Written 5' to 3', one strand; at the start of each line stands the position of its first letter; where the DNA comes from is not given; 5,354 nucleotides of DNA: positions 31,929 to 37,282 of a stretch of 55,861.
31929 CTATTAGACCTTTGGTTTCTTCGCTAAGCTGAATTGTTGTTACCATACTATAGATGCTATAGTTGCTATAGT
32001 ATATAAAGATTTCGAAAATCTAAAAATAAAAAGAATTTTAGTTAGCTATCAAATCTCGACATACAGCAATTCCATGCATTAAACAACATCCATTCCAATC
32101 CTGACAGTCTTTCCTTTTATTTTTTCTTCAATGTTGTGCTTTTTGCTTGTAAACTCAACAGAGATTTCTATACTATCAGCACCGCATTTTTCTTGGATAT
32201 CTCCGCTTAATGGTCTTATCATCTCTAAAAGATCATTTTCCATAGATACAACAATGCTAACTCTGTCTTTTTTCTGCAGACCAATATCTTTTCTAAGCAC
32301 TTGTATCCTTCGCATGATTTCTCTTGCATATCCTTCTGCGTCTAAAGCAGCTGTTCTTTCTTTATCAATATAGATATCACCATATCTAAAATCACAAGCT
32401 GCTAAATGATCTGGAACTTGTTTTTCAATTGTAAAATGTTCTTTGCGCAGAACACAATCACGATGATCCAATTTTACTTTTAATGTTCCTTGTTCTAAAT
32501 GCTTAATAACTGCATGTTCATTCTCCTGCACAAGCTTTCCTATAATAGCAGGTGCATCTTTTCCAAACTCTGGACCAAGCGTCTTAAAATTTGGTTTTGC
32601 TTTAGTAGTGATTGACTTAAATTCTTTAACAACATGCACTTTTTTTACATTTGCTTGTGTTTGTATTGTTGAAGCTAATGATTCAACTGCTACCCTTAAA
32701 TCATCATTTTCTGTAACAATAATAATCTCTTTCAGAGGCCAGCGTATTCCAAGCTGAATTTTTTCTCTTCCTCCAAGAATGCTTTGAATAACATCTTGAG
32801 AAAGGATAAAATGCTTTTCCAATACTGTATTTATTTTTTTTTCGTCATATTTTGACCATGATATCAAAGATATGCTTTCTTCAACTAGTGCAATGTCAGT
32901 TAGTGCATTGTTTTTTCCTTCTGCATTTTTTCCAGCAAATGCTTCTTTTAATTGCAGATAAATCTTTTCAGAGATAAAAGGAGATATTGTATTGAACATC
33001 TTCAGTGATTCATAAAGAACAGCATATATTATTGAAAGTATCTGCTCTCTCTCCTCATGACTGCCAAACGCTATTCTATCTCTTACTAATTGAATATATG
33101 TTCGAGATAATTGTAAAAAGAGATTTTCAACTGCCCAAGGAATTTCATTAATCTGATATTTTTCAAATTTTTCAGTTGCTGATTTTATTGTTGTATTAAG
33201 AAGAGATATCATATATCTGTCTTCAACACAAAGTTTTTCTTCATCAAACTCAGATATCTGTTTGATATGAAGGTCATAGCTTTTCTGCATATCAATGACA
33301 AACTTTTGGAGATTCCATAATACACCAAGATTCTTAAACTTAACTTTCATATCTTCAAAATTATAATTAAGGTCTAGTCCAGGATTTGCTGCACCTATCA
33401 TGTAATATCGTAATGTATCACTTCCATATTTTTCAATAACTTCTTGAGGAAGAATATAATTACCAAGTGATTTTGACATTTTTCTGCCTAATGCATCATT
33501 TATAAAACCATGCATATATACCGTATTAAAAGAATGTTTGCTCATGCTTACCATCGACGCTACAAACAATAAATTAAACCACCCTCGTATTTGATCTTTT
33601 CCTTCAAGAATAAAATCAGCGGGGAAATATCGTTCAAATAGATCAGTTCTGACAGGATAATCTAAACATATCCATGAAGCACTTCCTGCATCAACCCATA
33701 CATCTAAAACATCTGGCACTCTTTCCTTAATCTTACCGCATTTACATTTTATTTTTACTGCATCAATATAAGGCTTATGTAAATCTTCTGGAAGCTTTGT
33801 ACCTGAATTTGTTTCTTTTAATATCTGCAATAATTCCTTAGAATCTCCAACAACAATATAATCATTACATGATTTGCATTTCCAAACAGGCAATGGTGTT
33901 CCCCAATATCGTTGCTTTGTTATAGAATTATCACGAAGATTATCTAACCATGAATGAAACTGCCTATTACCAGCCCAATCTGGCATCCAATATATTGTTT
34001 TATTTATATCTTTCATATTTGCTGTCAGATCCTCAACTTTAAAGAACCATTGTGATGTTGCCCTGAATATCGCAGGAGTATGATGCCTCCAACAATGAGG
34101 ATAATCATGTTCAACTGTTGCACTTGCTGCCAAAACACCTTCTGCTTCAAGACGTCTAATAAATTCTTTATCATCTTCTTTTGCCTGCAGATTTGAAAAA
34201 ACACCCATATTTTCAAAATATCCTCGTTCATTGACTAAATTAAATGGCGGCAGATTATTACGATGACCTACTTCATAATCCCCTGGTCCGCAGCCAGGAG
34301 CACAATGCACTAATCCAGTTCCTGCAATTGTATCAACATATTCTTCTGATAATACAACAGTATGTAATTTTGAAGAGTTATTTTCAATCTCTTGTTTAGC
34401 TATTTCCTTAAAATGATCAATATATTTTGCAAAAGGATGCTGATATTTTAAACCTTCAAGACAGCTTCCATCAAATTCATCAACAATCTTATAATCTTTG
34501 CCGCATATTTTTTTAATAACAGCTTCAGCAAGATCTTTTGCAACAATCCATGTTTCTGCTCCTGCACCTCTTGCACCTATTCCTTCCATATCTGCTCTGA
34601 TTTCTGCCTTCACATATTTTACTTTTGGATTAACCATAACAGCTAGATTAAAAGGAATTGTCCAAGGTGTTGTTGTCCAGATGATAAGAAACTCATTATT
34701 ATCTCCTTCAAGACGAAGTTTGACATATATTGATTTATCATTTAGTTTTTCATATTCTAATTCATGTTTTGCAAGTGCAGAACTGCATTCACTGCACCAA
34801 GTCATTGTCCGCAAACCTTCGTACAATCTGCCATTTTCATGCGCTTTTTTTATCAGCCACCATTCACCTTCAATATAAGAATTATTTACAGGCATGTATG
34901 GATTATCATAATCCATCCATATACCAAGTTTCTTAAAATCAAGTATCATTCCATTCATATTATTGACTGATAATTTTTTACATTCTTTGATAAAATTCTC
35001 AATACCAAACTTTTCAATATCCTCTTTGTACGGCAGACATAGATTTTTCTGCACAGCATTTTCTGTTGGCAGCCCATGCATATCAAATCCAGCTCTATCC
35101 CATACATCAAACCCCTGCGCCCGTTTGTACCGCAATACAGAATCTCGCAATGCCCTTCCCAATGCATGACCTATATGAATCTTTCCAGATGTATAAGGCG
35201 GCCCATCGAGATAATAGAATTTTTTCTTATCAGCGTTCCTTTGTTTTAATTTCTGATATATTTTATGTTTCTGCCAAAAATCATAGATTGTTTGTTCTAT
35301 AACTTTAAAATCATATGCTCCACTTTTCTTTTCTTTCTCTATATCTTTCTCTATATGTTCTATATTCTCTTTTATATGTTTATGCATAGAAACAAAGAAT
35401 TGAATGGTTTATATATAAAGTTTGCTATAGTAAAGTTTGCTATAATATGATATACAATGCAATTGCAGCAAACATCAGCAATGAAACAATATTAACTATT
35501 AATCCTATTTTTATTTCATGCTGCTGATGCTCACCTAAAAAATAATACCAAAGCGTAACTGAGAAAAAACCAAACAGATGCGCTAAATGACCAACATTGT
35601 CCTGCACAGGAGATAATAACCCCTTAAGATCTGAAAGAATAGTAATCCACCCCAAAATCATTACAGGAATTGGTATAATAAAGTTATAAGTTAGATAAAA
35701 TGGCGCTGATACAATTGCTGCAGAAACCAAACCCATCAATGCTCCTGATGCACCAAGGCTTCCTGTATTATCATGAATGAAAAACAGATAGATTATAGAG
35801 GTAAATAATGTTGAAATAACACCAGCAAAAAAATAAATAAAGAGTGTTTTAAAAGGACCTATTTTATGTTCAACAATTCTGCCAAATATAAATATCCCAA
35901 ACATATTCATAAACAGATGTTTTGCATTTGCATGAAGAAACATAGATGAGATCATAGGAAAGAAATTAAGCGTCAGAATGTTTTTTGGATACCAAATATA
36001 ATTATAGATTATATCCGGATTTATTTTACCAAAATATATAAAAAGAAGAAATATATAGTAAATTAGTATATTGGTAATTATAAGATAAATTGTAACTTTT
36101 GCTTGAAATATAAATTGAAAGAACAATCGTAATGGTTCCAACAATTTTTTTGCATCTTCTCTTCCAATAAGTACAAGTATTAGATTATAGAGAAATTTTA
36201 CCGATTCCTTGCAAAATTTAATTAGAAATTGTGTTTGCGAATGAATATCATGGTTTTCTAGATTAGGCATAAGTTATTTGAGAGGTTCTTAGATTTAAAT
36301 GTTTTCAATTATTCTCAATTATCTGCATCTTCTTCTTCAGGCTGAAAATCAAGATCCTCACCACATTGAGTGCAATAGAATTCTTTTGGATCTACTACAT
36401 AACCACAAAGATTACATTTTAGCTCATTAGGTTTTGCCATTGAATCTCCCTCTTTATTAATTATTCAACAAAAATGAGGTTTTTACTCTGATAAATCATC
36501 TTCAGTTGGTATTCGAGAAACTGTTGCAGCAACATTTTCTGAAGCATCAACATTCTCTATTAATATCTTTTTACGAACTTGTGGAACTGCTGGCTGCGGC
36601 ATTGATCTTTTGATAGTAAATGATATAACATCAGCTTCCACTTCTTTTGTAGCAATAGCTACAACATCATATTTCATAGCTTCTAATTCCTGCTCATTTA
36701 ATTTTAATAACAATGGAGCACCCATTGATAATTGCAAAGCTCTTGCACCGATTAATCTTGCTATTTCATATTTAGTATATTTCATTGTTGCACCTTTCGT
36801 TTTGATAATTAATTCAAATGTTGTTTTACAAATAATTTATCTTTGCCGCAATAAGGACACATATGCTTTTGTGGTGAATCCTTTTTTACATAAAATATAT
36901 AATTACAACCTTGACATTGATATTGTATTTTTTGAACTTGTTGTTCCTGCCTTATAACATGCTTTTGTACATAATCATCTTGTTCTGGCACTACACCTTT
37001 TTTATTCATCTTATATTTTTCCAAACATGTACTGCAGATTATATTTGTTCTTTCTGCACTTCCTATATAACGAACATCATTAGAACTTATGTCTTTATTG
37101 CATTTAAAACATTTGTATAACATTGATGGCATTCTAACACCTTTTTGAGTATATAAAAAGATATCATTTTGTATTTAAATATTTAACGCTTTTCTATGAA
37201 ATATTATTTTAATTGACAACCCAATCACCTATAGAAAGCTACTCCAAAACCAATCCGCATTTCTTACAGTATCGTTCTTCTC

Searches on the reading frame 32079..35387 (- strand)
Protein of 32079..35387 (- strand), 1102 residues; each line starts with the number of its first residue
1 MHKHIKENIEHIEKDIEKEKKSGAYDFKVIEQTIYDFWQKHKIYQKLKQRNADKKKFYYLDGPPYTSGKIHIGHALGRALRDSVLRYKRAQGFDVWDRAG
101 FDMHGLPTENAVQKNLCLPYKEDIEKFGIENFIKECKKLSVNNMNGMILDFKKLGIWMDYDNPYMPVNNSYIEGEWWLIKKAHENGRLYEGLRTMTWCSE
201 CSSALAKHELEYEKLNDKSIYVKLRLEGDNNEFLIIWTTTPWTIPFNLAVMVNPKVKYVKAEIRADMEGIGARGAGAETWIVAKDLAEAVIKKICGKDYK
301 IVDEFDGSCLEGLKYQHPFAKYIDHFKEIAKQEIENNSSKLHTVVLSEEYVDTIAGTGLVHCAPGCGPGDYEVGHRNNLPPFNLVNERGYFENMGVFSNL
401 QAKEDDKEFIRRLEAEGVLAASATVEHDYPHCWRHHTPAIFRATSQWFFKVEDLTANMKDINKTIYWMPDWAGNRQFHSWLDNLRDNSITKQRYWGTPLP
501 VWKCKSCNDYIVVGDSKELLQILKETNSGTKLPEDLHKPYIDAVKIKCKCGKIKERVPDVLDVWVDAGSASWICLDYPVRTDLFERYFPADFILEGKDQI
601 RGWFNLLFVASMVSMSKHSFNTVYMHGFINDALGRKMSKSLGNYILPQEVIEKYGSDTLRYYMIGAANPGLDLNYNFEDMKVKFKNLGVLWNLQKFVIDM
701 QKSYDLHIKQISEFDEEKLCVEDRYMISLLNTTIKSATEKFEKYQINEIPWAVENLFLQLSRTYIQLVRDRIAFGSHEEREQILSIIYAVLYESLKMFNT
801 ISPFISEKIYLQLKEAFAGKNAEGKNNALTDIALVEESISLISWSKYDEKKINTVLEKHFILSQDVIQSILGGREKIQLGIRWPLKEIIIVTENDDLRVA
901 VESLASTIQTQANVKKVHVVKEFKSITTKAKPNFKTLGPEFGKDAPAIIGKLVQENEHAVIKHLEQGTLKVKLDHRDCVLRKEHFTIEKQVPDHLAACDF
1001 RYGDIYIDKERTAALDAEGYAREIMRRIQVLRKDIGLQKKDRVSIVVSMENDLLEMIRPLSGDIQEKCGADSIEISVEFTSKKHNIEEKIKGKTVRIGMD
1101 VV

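Call 12: search_protein_families(library=pfam, proteins=[window:32079-35387:-], max_evalue=0.01)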
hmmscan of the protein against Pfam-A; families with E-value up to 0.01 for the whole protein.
window:32079-35387:- (1102 aa): 6 families
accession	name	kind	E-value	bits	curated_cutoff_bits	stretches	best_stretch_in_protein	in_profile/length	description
PF00133.28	tRNA-synt_1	-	9.3e-115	384.1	22.7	1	34-674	2-412/414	tRNA synthetases class I (I, L, M and V)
PF19302.4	DUF5915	-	3.5e-28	98.9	27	1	907-1099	3-192/195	Domain of unknown function (DUF5915)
PF09334.17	tRNA-synt_1g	-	2.3e-26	92.9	20.1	3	560-682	244-373/391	tRNA synthetases class I (M)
PF08264.19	Anticodon_1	-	4.3e-19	69.3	25.1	1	723-888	1-147/148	Anticodon-binding domain of tRNA ligase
PF01406.26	tRNA-synt_1e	-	4.8e-06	26.6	27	1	615-679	232-295/301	tRNA synthetases class I (C) catalytic domain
PF01921.24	tRNA-synt_1f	-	0.0001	21.8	27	1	625-665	271-311/360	tRNA synthetases class I (K)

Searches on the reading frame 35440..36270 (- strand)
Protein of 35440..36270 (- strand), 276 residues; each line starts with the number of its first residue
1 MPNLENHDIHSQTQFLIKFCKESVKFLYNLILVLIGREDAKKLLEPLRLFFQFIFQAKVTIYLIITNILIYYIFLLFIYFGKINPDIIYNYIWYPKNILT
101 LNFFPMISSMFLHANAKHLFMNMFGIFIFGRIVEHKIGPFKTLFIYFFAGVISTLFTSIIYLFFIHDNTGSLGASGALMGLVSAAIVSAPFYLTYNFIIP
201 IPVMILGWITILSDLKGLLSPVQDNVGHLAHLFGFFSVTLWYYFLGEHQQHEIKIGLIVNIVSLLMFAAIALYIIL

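Call 12: search_protein_families(library=pfam, proteins=[window:35440-36270:-], max_evalue=0.01)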
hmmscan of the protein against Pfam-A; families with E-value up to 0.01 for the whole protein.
window:35440-36270:- (276 aa): 1 family
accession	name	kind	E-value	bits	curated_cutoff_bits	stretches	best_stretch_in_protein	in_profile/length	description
PF01694.28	Rhomboid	-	3.4e-22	79.6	22.6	1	104-245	5-140/143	Rhomboid domain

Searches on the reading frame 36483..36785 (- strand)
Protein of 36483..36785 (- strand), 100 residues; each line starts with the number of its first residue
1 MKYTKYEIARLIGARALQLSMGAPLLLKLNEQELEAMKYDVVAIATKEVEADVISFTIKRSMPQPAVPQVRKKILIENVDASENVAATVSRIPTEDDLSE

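Call 80: search_protein_families(library=pfam, proteins=[window:36483-36785:-], max_evalue=0.001)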
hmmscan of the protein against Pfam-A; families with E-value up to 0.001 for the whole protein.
window:36483-36785:- (100 aa): 1 family
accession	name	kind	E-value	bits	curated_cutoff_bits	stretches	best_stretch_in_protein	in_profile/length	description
PF01192.27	RNA_pol_Rpb6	-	1.2e-08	35.3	26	1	4-56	8-53/53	RNA polymerase Rpb6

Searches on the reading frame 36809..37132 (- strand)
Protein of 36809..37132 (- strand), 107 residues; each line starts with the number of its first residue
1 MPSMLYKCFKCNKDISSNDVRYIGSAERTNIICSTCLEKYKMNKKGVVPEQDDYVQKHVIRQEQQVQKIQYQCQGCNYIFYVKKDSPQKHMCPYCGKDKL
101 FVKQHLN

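Call 80: search_protein_families(library=pfam, proteins=[window:36809-37132:-], max_evalue=0.001)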
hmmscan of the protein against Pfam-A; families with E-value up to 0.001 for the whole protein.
window:36809-37132:- (107 aa): 1 family
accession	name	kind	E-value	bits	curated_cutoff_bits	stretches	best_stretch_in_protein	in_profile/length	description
PF09723.15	Zn_ribbon_8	-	0.00026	21.4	34.4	0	70-99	5-36/41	Zinc ribbon domain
